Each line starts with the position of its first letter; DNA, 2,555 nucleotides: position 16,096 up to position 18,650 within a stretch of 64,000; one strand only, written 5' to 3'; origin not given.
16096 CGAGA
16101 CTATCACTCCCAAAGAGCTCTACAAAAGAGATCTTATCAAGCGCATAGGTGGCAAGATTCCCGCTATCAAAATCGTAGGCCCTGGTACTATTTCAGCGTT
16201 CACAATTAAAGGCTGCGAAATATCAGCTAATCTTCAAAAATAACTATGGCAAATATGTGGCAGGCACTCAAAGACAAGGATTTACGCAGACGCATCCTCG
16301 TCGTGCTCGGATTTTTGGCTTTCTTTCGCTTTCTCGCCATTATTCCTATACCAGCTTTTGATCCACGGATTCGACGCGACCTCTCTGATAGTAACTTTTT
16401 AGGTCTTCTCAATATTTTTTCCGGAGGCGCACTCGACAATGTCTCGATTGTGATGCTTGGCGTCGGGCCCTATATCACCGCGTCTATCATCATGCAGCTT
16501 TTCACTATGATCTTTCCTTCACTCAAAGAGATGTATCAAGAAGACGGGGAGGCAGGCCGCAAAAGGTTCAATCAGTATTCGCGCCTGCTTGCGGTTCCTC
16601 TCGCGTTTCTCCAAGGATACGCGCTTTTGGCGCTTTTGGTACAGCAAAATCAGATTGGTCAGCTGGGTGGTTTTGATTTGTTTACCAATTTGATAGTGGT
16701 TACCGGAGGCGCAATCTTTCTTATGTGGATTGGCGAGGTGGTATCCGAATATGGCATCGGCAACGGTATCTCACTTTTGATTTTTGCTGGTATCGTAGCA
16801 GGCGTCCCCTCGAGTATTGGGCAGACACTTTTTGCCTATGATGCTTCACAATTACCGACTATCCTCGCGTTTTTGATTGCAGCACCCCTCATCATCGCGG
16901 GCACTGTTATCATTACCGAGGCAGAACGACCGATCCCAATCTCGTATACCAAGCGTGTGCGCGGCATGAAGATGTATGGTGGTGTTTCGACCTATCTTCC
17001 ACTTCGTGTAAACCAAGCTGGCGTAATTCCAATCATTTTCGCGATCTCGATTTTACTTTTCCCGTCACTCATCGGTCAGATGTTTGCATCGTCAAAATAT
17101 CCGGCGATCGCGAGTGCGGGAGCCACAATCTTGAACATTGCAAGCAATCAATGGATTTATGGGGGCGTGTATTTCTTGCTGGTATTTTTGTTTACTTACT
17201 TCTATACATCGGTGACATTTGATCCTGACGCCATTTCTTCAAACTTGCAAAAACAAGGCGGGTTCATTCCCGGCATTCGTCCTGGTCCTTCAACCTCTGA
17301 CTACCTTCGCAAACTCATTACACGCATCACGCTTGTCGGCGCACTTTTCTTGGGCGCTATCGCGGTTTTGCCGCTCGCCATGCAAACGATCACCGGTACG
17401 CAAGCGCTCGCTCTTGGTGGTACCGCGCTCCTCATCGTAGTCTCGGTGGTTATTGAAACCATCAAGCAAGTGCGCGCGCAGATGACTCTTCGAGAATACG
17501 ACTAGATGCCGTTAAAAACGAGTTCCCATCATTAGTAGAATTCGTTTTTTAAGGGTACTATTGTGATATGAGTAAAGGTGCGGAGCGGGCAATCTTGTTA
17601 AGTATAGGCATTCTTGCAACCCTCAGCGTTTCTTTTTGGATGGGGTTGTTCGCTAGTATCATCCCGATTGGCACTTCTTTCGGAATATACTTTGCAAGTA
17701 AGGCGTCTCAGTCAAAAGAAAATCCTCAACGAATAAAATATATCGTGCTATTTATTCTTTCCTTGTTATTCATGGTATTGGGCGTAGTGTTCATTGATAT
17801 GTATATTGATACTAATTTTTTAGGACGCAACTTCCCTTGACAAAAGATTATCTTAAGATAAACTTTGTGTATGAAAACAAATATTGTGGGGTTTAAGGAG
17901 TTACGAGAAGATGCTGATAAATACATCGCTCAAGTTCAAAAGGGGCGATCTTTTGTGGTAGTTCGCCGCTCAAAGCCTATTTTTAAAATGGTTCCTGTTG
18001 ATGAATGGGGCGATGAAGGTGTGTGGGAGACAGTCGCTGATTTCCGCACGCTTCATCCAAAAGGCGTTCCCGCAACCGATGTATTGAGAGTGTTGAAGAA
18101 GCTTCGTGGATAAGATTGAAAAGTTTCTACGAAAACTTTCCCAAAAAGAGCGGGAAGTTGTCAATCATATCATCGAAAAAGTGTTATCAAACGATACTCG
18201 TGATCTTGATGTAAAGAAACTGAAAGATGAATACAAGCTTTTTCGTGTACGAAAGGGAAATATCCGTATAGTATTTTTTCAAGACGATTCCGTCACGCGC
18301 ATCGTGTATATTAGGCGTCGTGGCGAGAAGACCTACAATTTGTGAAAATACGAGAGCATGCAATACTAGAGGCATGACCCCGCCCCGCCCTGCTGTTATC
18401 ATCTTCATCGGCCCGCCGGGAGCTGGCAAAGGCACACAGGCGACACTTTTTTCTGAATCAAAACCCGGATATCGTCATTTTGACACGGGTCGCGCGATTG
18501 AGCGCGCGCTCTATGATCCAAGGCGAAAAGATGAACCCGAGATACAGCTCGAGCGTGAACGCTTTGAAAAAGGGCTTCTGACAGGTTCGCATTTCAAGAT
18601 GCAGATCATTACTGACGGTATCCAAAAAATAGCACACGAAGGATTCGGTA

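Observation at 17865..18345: RelE-like toxin plus antitoxin pair between secY and adk inside the spc operon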

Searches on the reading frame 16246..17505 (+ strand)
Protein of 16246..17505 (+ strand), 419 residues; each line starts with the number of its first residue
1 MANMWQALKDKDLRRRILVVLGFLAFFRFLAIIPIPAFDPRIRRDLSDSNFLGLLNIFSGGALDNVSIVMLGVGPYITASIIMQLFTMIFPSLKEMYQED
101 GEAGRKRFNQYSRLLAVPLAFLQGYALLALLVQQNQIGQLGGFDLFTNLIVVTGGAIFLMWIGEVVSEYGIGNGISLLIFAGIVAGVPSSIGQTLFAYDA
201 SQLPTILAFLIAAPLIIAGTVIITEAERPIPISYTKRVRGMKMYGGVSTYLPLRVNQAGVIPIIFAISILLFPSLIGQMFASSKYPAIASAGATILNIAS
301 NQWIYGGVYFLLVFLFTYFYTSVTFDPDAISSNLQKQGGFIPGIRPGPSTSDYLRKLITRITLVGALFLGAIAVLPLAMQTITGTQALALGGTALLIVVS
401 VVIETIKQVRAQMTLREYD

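Call 22: find_related_loci(query=window:16246-17505:+, collection=genome_contigs, flank=4000)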
Query window:16246-17505:+ (419 aa) in genome_contigs; peptide patterns used: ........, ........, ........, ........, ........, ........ (x = any residue, [..] = any of these).
600 stretches matched a pattern (row limit reached: there are more); 588 encode a relative of the query (tblastn E <= 1e-3); the best 80 are kept; 80 distinct loci.
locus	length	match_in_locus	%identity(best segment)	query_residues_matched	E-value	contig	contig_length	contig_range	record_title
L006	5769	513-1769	93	1-419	0e+0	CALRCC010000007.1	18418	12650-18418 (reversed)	MAG: Candidatus Ryanbacteria bacterium isolate CH-Oct18-76 genome assembly, contig: CH-Oct18-C3498, whole genome shotgun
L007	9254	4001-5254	69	8-419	0e+0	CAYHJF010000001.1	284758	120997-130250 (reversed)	MAG TPA_asm: uncultured Candidatus Saccharibacteria bacterium isolate ERP119705_co13_650 genome assembly, contig: NODE_1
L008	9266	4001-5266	63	3-419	4e-174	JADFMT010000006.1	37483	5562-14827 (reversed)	MAG: Patescibacteria group bacterium isolate B5T1B11 B5T1B11_NODE163, whole genome shotgun sequence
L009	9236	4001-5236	64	9-419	2e-170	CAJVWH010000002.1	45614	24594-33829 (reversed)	TPA_asm: uncultured bacterium isolate DRR093004_bin.40_MetaBAT_v2.12.1_MAG genome assembly, contig: NODE_465_length_4561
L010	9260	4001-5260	60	4-419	8e-169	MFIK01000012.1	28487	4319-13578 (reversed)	MAG: Candidatus Giovannonibacteria bacterium RIFCSPLOWO2_02_FULL_43_54 rifcsplowo2_02_scaffold_14616, whole genome shotg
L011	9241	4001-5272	63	1-419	7e-169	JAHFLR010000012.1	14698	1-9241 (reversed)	MAG: bacterium isolate nzgw438 NODE_8367_length_14699_cov_2.435999, whole genome shotgun sequence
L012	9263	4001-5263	62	4-419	2e-168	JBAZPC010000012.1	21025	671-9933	MAG: Candidatus Paceibacterota bacterium isolate SO_2017_SWC_20 scaffold_2124_c1_LP-4_2017, whole genome shotgun sequenc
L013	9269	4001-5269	62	1-418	8e-167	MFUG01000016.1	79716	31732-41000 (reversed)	MAG: Candidatus Nomurabacteria bacterium RIFCSPHIGHO2_02_FULL_42_19 rifcsphigho2_02_scaffold_670, whole genome shotgun s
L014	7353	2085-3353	62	1-418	3e-166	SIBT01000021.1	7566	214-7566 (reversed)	MAG: Candidatus Nomurabacteria bacterium isolate Baikal-deep-G186 BACOMB-C45918, whole genome shotgun sequence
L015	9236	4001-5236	61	8-418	5e-166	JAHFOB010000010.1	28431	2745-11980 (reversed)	MAG: Candidatus Zambryskiibacteriota bacterium isolate nzgw494 NODE_604_length_28432_cov_4.018191, whole genome shotgun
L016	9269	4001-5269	59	1-418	3e-165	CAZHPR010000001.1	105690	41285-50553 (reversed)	MAG TPA_asm: uncultured Candidatus Saccharibacteria bacterium isolate SRP300315_co1_17 genome assembly, contig: NODE_88_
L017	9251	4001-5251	62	9-419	5e-165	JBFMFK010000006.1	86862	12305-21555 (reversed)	MAG: Patescibacteria group bacterium isolate MAG269 MAG269_6, whole genome shotgun sequence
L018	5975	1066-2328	60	3-419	3e-166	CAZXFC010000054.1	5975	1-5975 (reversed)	MAG TPA_asm: uncultured Candidatus Saccharibacteria bacterium isolate SRP269290_co1_801 genome assembly, contig: NODE_23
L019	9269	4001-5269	60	1-418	2e-164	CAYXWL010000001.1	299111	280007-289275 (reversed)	MAG TPA_asm: uncultured Candidatus Saccharibacteria bacterium isolate SRP135725_co2_296 genome assembly, contig: k141_54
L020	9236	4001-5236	61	8-418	4e-163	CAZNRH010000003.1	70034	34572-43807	MAG TPA_asm: uncultured Candidatus Saccharibacteria bacterium isolate SRP128015_co3_412 genome assembly, contig: NODE_18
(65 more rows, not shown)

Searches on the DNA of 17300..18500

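Call 67: search_rna_families(source=window, start=17300, end=18500, threshold=evalue, max_evalue=1)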
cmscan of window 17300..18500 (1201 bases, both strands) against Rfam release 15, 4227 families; matches with E-value up to 1: 0.
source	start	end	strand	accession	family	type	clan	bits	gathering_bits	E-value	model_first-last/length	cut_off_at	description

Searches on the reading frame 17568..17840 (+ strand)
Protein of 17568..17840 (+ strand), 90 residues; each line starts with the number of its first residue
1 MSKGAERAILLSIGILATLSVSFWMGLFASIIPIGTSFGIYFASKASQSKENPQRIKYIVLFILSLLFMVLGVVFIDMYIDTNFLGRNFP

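Call 3: search_protein_families(library=pfam, proteins=[window:17568-17840:+], max_evalue=1)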
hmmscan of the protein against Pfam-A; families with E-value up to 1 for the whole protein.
window:17568-17840:+ (90 aa): 7 families
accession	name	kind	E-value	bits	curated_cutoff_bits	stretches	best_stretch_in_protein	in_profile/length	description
PF20556.3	DUF6768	-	0.0043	17.2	27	1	24-86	45-105/123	Family of unknown function (DUF6768)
PF06749.17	DUF1218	-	0.02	15.7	25.3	1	34-75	11-52/95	Protein of unknown function (DUF1218)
PF06570.16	DUF1129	-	0.051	13.6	29.1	1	12-79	111-174/207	Protein of unknown function (DUF1129)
PF04932.20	Wzy_C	-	0.08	13.2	31.7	1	9-76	4-57/149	O-Antigen ligase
PF11239.13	DUF3040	-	0.15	12.8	24.7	1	48-74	35-64/84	Protein of unknown function (DUF3040)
PF09788.14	Tmemb_55A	-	0.61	9.6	30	1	28-80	195-247/248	Transmembrane protein 55A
PF13858.11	DUF4199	-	0.82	10.5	32.3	0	13-75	15-80/165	Protein of unknown function (DUF4199)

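Call 4: search_protein_families(library=ncbifam, proteins=[window:17568-17840:+], max_evalue=1)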
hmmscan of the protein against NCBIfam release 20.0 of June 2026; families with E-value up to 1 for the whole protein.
window:17568-17840:+ (90 aa): 5 families
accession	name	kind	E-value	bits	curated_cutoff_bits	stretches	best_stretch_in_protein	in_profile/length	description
NF045962.1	MAG2810_fam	equivalog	0.0087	15.1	175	1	5-77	39-109/394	MAG2810 family protein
NF038020.1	HeR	equivalog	0.022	14.3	100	1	21-75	151-204/244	heliorhodopsin HeR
NF047370.1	toxin_TsaT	equivalog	0.055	13.9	80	1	57-80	4-27/60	type II toxin-antitoxin system toxin TsaT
NF045849.1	ICE_MMCAP2_0565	equivalog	0.061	13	40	1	21-74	20-75/80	Mbov_0395 family pilin-like conjugal transfer protein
NF041635.1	STM3941_fam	subfamily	0.35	10.8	40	1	32-76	12-52/157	STM3941 family protein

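Call 41: find_homologous_proteins(query=window:17568-17840:+, max_evalue=0.01)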
Query window:17568-17840:+ (90 aa): 1 proteins with E <= 0.01 among 3 candidates.
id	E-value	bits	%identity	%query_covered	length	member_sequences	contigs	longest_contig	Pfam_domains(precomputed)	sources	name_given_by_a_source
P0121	2.2e-49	183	100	100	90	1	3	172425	-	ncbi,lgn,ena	ncbi:MAG: hypothetical protein AAB417_00945 [Patescibacteria group bacterium]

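Call 66: search_protein_families(library=padloc, proteins=[window:17568-17840:+], max_evalue=0.01)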
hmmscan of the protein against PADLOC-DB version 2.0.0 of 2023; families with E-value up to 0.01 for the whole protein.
window:17568-17840:+ (90 aa): 0 families

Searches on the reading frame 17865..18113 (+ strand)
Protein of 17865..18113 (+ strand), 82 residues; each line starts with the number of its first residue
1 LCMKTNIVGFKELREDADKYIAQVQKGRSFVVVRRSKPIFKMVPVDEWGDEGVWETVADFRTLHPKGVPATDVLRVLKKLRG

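Call 3: search_protein_families(library=pfam, proteins=[window:17865-18113:+], max_evalue=1)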
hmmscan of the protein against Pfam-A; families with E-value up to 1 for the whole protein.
window:17865-18113:+ (82 aa): 1 family
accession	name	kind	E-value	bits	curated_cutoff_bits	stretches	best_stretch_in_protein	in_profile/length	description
PF02604.26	PhdYeFM_antitox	-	1.5e-06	28.3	29.8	1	6-48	2-45/74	Antitoxin Phd_YefM, type II toxin-antitoxin system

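Call 4: search_protein_families(library=ncbifam, proteins=[window:17865-18113:+], max_evalue=1)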
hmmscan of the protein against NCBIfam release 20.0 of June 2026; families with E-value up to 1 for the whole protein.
window:17865-18113:+ (82 aa): 1 family
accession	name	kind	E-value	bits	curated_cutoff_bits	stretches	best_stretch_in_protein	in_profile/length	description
TIGR01552.1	phd_fam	subfamily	2e-05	23.9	20.8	1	10-50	4-43/53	type II toxin-antitoxin system prevent-host-death family antitoxin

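Call 47: search_solved_structures(query=A7, max_evalue=1, show_alignments=2)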
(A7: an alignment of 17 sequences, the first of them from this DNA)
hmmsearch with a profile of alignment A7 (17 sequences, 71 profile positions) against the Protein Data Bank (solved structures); distinct sequences matched with E-value up to 1: 5.
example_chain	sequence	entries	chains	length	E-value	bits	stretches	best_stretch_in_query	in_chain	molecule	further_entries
6jqy_A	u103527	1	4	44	0.0037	20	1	5-42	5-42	Antitoxin VapB46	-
7osv_A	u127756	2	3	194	0.052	16.3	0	30-52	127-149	DeNovoTIM6-SB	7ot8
3dbo_A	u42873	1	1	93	0.12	15.1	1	6-48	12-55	Uncharacterized protein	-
6z2i_A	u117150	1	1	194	0.17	14.6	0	31-51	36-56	de novo designed TIM barrel DeNovoTIM6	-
7wvh_D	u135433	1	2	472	0.77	12.6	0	19-63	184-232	Streptolysin O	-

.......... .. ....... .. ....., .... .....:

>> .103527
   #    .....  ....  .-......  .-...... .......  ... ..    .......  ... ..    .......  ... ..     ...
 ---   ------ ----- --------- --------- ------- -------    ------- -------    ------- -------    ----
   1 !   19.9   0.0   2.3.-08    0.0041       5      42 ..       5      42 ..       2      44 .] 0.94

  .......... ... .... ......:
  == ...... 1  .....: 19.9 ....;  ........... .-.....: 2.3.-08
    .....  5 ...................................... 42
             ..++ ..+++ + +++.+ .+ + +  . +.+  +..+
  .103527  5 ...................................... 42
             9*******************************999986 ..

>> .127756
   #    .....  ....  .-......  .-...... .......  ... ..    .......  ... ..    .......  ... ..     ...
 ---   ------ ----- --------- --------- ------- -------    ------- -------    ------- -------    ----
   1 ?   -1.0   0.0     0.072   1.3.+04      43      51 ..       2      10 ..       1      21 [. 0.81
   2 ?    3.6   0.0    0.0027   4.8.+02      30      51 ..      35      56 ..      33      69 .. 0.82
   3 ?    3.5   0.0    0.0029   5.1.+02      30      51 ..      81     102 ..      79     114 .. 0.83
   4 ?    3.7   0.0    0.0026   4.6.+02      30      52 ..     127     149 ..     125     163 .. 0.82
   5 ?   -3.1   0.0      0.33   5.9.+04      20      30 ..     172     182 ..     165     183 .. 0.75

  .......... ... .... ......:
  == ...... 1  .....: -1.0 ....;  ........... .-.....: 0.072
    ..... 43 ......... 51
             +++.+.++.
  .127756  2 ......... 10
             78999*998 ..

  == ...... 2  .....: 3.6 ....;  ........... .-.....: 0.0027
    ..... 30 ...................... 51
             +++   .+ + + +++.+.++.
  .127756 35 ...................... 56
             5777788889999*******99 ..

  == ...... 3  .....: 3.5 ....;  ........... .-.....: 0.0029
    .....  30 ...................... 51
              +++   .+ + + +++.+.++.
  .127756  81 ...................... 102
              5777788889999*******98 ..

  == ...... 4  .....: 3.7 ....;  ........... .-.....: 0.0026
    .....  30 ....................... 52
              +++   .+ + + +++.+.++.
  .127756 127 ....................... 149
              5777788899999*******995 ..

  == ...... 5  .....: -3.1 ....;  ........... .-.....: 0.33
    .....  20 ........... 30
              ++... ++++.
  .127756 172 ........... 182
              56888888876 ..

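Call 66: search_protein_families(library=padloc, proteins=[window:17871-18113:+], max_evalue=0.01)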
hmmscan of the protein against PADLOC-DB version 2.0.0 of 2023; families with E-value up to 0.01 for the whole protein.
window:17871-18113:+ (80 aa): 0 families

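Call 72: predict_structure(protein=window:17871-18113:+)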
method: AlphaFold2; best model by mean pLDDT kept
length: 80 residues; sequences in the alignment: 1
mean_pLDDT: 55.5   pTM: 0.43
mean pLDDT of the five models: 55.5, 52.2, 49.5, 42.1, 40.8
residues with pLDDT >= 90: 0; 70-90: 6; 50-70: 49; < 50: 25
segments of 3 or more residues with pLDDT < 50: 1-7, 48-65
pLDDT, mean of each block of 10 residues (from residue 1): 45 69 66 57 54 37 52 64
secondary structure, 60 per line:
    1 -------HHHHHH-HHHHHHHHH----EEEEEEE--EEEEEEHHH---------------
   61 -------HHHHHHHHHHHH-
elements in order: H8-13 H15-23 E28-34 E37-42 H68-79
